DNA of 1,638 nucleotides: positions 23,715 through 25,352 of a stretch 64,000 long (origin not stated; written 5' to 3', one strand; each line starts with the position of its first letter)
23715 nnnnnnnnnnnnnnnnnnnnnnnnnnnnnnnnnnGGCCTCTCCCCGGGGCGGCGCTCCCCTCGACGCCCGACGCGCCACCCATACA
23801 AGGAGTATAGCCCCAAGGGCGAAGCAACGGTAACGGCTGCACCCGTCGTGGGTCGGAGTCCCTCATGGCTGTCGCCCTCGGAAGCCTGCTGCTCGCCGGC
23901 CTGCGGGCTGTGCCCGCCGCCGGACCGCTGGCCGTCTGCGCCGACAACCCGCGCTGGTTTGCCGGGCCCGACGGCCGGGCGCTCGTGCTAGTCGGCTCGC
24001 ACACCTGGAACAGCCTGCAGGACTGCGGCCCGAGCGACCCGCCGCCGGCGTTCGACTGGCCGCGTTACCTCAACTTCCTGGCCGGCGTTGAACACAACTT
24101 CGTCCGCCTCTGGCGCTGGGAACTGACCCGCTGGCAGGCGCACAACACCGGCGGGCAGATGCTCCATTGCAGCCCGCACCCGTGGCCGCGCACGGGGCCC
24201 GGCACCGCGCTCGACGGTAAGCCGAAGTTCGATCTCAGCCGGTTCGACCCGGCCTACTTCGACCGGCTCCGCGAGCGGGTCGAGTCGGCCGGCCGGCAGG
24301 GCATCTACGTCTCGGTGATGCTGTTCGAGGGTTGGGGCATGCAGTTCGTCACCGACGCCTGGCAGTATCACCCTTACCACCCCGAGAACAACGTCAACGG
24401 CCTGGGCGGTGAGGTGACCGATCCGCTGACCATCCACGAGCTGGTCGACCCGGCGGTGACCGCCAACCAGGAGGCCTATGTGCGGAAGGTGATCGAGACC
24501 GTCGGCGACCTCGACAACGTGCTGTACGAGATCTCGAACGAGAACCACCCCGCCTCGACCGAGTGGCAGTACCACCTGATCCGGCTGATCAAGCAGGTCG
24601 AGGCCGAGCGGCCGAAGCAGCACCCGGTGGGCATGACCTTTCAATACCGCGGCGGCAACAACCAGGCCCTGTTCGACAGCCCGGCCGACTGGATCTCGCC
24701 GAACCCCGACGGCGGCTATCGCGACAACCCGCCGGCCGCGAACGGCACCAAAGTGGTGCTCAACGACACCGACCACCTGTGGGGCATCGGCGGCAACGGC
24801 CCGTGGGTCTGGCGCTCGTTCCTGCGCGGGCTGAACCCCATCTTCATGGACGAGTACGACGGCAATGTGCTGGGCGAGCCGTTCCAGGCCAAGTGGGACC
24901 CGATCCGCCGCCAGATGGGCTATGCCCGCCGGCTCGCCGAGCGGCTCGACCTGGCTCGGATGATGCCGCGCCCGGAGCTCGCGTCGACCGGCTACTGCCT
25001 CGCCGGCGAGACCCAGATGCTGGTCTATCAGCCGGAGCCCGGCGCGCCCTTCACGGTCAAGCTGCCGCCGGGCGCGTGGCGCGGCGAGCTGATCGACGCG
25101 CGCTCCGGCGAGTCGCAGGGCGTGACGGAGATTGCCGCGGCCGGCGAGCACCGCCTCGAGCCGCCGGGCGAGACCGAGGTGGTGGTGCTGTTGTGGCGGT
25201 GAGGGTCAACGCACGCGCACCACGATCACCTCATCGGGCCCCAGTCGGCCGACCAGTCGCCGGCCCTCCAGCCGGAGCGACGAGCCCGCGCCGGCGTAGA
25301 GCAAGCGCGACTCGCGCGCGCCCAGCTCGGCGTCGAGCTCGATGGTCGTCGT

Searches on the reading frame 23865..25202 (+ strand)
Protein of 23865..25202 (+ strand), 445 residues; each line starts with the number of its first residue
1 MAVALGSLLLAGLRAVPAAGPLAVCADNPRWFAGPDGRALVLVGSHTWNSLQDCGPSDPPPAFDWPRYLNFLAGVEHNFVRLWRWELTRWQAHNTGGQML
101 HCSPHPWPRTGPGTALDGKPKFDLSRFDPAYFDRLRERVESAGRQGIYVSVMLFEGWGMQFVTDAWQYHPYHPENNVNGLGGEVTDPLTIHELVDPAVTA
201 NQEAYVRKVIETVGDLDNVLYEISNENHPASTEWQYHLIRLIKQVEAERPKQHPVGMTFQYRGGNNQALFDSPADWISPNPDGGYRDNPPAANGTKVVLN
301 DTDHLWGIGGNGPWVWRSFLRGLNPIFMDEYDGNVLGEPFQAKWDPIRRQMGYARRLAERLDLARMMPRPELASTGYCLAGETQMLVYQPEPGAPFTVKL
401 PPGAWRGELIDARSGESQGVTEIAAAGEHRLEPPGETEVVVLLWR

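Call 8: search_protein_families(library=pfam, proteins=[window:23865-25202:+], max_evalue=0.001)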
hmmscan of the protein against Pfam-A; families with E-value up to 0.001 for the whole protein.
window:23865-25202:+ (445 aa): 2 families
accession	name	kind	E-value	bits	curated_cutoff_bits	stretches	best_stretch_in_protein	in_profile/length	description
PF19815.4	DUF6298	-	2.7e-07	30.3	28.1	1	105-257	207-368/487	Family of unknown function (DUF6298)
PF13204.13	Apiosidase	-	0.00036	20.7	26.5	0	119-171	74-120/320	Apiosidase-like, catalytic domain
